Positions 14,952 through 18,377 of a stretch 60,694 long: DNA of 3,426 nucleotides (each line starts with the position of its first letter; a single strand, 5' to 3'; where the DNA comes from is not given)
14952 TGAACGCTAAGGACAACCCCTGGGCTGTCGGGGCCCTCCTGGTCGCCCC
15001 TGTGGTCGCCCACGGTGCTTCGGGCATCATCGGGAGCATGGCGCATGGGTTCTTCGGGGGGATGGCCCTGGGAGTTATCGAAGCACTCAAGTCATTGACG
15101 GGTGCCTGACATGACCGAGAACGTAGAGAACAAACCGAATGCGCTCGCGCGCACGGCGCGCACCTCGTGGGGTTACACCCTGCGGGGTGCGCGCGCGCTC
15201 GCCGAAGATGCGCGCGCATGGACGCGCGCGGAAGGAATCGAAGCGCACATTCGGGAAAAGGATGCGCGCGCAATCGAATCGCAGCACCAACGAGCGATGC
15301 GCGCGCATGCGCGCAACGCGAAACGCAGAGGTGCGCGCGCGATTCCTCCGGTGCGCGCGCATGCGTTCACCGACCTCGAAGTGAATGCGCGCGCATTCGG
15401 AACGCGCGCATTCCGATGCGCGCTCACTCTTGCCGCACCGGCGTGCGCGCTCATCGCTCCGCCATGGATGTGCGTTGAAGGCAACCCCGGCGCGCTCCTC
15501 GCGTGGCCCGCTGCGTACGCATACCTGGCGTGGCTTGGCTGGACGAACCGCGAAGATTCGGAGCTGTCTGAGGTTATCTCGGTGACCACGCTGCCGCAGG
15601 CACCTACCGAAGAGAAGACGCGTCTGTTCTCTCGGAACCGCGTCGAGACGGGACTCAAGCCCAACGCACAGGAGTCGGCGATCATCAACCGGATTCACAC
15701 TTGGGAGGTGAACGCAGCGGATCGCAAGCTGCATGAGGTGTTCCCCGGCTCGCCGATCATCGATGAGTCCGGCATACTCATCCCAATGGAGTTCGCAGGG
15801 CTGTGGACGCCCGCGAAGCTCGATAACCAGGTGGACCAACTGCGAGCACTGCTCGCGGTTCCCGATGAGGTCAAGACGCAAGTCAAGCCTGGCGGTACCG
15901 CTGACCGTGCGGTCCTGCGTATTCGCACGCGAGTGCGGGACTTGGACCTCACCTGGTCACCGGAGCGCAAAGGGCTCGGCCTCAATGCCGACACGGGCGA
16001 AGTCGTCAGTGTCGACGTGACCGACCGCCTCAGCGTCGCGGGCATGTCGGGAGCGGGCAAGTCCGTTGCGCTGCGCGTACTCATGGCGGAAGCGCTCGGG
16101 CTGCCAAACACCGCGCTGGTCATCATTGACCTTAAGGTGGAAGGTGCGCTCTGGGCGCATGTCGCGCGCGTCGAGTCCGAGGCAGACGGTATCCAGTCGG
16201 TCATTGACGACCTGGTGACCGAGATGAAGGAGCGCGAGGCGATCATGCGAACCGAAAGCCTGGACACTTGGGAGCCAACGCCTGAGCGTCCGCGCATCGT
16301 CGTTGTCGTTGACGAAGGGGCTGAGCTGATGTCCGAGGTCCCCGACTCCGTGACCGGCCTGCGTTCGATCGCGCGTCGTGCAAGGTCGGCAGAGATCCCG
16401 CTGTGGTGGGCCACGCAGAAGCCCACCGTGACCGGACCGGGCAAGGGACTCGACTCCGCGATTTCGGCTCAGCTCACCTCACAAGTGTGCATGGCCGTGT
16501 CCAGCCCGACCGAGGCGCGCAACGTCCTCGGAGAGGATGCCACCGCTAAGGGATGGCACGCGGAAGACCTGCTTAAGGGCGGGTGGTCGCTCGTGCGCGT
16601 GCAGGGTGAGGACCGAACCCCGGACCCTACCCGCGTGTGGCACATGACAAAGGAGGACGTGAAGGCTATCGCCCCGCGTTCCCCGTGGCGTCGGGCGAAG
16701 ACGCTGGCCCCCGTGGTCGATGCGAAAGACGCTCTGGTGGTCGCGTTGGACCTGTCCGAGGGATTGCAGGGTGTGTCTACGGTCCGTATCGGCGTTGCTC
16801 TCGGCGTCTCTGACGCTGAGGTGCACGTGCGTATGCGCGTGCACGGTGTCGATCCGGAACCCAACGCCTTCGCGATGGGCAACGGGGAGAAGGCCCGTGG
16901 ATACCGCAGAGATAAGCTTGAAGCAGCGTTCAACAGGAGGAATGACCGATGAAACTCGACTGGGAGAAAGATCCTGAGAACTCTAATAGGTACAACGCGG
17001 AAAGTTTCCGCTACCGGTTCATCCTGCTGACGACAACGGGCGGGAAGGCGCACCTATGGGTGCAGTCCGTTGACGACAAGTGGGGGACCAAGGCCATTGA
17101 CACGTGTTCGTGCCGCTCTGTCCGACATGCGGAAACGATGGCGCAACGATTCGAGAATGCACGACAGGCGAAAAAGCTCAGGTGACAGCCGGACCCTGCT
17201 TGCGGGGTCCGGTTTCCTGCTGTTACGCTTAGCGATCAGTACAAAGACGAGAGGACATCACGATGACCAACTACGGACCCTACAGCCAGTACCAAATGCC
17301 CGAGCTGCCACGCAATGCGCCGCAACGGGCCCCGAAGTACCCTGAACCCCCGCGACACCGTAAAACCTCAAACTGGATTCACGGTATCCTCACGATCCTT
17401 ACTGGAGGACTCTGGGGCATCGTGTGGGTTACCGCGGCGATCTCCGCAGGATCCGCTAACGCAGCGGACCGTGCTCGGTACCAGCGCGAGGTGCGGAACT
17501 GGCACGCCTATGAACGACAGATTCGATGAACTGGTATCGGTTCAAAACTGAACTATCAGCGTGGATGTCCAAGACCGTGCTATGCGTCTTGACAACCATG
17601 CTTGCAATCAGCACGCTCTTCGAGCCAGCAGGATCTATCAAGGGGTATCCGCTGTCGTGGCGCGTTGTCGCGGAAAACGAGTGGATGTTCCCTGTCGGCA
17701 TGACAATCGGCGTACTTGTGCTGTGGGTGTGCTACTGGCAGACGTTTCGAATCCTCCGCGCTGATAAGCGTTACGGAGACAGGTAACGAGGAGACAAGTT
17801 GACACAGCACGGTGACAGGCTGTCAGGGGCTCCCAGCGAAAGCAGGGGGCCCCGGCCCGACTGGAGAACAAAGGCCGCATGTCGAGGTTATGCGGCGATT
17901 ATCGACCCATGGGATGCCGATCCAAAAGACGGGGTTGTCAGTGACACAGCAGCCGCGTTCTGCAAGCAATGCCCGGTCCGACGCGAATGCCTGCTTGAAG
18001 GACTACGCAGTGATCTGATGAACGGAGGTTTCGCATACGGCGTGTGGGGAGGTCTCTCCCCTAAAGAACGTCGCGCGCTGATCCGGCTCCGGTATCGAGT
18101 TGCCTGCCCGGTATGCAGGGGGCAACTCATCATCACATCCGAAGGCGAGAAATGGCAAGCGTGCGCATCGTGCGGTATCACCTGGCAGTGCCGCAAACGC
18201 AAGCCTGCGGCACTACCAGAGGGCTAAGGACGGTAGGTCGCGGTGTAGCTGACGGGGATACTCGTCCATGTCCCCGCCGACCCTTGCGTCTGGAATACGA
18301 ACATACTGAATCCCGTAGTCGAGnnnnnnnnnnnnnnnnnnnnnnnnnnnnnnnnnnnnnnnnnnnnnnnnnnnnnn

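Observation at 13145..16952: Conjugative-plasmid-style DNA translocation module (DUF2637-like membrane protein + polytopic membrane protein + FtsK/TraB-like ATPase) in a phage with no integrase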

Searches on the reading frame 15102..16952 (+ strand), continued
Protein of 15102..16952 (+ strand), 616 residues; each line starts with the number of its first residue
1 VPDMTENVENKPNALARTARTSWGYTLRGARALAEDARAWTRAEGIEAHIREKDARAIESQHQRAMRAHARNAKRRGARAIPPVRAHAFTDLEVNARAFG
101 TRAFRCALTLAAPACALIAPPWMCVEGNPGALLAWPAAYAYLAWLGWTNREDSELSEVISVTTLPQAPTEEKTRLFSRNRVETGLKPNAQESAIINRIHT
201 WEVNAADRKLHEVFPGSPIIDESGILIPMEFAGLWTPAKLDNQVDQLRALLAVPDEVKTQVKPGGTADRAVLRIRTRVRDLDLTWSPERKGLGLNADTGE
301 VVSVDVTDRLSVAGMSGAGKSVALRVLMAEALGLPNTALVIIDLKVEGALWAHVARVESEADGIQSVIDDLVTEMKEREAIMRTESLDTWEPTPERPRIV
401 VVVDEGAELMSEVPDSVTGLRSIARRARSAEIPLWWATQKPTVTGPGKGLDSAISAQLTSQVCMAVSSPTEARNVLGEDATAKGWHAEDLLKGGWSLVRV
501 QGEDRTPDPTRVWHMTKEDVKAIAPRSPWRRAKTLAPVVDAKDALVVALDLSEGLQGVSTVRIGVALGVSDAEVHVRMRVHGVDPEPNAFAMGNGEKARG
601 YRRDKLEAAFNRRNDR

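Call 84: search_dna_similar(query=window:15102-16952:+, collection=plasmids, mode=protein, max_rows=30)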
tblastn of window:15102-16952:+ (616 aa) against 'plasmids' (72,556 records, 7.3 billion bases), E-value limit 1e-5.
Records with a match: 21; places in all: 23; records where one place covers at least 80% of the query: 0.
Best place of each record, by identity: <60% 21.
By first word of the organism name: Streptomyces 15; Bacillus 2; Pseudomonas 1; Cytobacillus 1; Staphylococcus 1; Nonomuraea 1.
By predicted mobility (MOB-suite, as given by PLSDB): non-mobilizable 21.
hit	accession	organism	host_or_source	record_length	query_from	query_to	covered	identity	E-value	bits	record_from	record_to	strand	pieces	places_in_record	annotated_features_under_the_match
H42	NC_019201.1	Streptomyces sp. x4(2010)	swine manure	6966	178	531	57%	38.6%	4e-47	186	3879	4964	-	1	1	FtsK/SpoIIIE domain-containing protein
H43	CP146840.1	Streptomyces griseoaurantiacus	soil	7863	187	532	56%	39.2%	6e-46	182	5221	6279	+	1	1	FtsK/SpoIIIE domain-containing protein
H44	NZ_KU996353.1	Streptomyces silaceus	-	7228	188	531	56%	37.6%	9e-45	179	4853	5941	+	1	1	FtsK/SpoIIIE domain-containing protein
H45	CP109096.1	Streptomyces cellulosae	-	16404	188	531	56%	37.2%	1e-44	178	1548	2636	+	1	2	FtsK/SpoIIIE domain-containing protein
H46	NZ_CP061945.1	Pseudomonas sp. SK2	Whole organism,Organic soil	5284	188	531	56%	36.7%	3e-44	177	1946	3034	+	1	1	helix-turn-helix domain-containing protein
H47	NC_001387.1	Streptomyces lividans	-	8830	188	531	56%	36.7%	3e-44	177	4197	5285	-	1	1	helix-turn-helix domain-containing protein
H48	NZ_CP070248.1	Streptomyces californicus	DSMZ Isolate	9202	188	531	56%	35.7%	3e-40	165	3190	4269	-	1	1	hypothetical protein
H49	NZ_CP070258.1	Streptomyces californicus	DSMZ Isolate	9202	188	531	56%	35.7%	3e-40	165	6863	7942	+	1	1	hypothetical protein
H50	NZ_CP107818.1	Streptomyces longwoodensis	-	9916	188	532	56%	35.4%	9e-41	167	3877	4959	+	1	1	helix-turn-helix domain-containing protein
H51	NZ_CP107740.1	Streptomyces longwoodensis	-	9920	188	532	56%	35.4%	9e-41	167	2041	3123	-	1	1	helix-turn-helix domain-containing protein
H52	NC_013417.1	Streptomyces sp. x3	-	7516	188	531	56%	32.7%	3e-35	149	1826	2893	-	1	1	helix-turn-helix domain-containing protein | hypothetical protein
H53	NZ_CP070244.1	Streptomyces californicus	DSMZ Isolate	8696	188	534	56%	30.3%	5e-27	124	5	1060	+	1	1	helix-turn-helix domain-containing protein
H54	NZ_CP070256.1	Streptomyces californicus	DSMZ Isolate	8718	181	523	56%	30.3%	5e-27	124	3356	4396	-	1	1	helix-turn-helix domain-containing protein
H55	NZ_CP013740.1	Streptomyces globisporus C-1027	soil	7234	188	530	56%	28.0%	5e-28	127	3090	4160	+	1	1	helix-turn-helix domain-containing protein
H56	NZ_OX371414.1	Streptomyces albidoflavus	grassland soil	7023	260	525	43%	29.0%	2e-14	85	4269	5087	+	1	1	FtsK/SpoIIIE domain-containing protein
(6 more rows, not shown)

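Call 109: get_annotated_region(hit=H45, flank=8000)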
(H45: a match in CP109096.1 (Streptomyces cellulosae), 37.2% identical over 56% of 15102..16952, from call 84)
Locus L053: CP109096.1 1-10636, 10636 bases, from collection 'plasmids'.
description: Streptomyces cellulosae strain NBC 01779 plasmid unnamed1, complete sequence
organism: Streptomyces cellulosae (NCBI taxid 1968)
taxonomy: Bacteria; Actinomycetota; Actinomycetes; Kitasatosporales; Streptomycetaceae; Streptomyces; Streptomyces cellulosae
host: -; source: -; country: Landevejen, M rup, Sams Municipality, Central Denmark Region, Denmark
typing (MOB-suite, as given by PLSDB): non-mobilizable
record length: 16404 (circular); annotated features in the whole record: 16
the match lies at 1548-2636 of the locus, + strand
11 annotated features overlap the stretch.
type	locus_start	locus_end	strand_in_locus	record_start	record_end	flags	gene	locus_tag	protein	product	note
CDS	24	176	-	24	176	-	-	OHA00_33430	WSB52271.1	hypothetical protein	-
CDS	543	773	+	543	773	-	-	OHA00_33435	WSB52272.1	hypothetical protein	-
CDS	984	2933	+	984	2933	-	-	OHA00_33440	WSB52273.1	FtsK/SpoIIIE domain-containing protein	-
CDS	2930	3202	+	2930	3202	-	-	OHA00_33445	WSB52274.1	hypothetical protein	-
CDS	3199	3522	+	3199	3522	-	-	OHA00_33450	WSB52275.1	hypothetical protein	-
CDS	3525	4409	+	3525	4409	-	-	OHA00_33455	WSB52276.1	protein spdB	-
CDS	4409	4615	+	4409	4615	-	-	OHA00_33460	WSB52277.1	hypothetical protein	-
CDS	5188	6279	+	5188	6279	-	-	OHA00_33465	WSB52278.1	protein rep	-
CDS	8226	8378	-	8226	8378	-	-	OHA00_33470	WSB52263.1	hypothetical protein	-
CDS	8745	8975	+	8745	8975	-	-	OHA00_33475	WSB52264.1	hypothetical protein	-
CDS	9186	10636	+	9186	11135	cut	-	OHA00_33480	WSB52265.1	FtsK/SpoIIIE domain-containing protein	-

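Call 113: search_protein_families(library=pfam, proteins=[L053:3525-4409:+], max_evalue=1)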
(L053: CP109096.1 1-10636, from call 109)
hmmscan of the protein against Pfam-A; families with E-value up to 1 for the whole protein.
L053:3525-4409:+ (294 aa): 0 families

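Call 116: search_protein_families(library=padloc, proteins=[window:15111-16952:+], max_evalue=0.01)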
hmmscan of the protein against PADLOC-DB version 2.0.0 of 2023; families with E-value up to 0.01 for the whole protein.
window:15111-16952:+ (613 aa): 2 families
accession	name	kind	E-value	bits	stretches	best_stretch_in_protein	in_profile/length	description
PDLC04140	mad8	-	1.3e-16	59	1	289-487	6-276/314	mads_8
PDLC02806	SspH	-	0.00024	16.7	1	309-501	1542-1743/1766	SspH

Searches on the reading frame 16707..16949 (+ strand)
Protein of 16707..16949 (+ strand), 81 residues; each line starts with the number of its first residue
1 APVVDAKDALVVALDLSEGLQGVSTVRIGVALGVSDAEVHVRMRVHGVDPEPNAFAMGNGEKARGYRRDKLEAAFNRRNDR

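Call 106: search_solved_structures(query=window:16707-16949:+, max_evalue=10)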
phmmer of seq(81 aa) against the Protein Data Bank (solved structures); distinct sequences matched with E-value up to 10: 2.
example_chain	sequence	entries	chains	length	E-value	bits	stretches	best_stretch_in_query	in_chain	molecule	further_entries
3col_A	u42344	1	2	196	0.91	13.2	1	7-42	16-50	Putative transcription regulator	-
6wed_A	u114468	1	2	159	1.7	12.3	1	20-58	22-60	Uncharacterized protein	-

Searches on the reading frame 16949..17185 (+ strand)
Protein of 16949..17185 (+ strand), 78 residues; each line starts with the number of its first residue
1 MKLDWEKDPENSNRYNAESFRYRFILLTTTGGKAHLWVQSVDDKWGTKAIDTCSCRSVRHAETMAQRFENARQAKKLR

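Call 4: search_protein_families(library=pfam, proteins=[window:16949-17185:+], max_evalue=0.1)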
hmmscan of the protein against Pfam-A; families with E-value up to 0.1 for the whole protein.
window:16949-17185:+ (78 aa): 0 families

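Call 5: search_protein_families(library=phrogs, proteins=[window:16949-17185:+], max_evalue=0.01)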
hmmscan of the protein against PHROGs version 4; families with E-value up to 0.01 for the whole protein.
window:16949-17185:+ (78 aa): 0 families

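Call 70: search_protein_families(library=ncbifam, proteins=[window:16949-17185:+], max_evalue=0.1)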
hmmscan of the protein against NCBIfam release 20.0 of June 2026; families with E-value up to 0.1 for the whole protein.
window:16949-17185:+ (78 aa): 1 family
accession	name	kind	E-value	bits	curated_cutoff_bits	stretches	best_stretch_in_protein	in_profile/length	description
NF047502.1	LIC_13346_fam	equivalog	0.017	14.7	200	1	5-49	30-73/279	LIC_13346 family putative lipoprotein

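Call 116: search_protein_families(library=padloc, proteins=[window:16949-17185:+], max_evalue=0.01)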
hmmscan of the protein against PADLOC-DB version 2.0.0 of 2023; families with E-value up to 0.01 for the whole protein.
window:16949-17185:+ (78 aa): 0 families

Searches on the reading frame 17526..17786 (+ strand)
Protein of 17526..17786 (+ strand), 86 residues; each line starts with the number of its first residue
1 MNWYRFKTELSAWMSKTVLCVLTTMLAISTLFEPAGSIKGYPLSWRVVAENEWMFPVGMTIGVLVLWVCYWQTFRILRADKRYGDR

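Call 76: search_protein_families(library=pfam, proteins=[window:17526-17786:+], max_evalue=1)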
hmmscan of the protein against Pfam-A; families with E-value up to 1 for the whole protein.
window:17526-17786:+ (86 aa): 1 family
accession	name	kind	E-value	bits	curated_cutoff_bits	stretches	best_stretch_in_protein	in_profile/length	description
PF00603.23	Flu_PA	-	0.015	14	23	1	12-64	555-607/694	Influenza RNA-dependent RNA polymerase subunit PA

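Call 116: search_protein_families(library=padloc, proteins=[window:17526-17786:+], max_evalue=0.01)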
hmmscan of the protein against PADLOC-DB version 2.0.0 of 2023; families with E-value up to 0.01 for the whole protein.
window:17526-17786:+ (86 aa): 0 families

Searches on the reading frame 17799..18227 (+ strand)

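Call 55: search_protein_families(library=phrogs, proteins=[window:17799-18227:+], max_evalue=0.00001)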
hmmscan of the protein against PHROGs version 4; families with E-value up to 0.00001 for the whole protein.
window:17799-18227:+ (142 aa): 8 families
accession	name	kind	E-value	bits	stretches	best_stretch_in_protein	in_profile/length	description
phrog_472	-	transcription regulation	1.4e-15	58.1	1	18-99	36-112/523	WhiB transcriptional factor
phrog_10071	-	transcription regulation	2.4e-14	54.4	1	19-93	10-80/196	transcriptional regulator WhiB-like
phrog_1333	-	unknown function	2e-13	51.7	1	19-132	17-113/166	-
phrog_14459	-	transcription regulation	6.2e-12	47.1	1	21-100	15-87/137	transcriptional regulator WhiB-like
phrog_8273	-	unknown function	1.7e-09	38.9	1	20-118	108-197/216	-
phrog_14304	-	transcription regulation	1.1e-08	36.2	1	21-137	43-152/187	transcriptional regulator WhiB-like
phrog_12112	-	transcription regulation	8.5e-08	33.6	1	19-92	4-64/130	transcriptional regulator WhiB-like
phrog_10802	-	transcription regulation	3.6e-06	28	0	20-75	7-59/96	transcriptional regulator WhiB-like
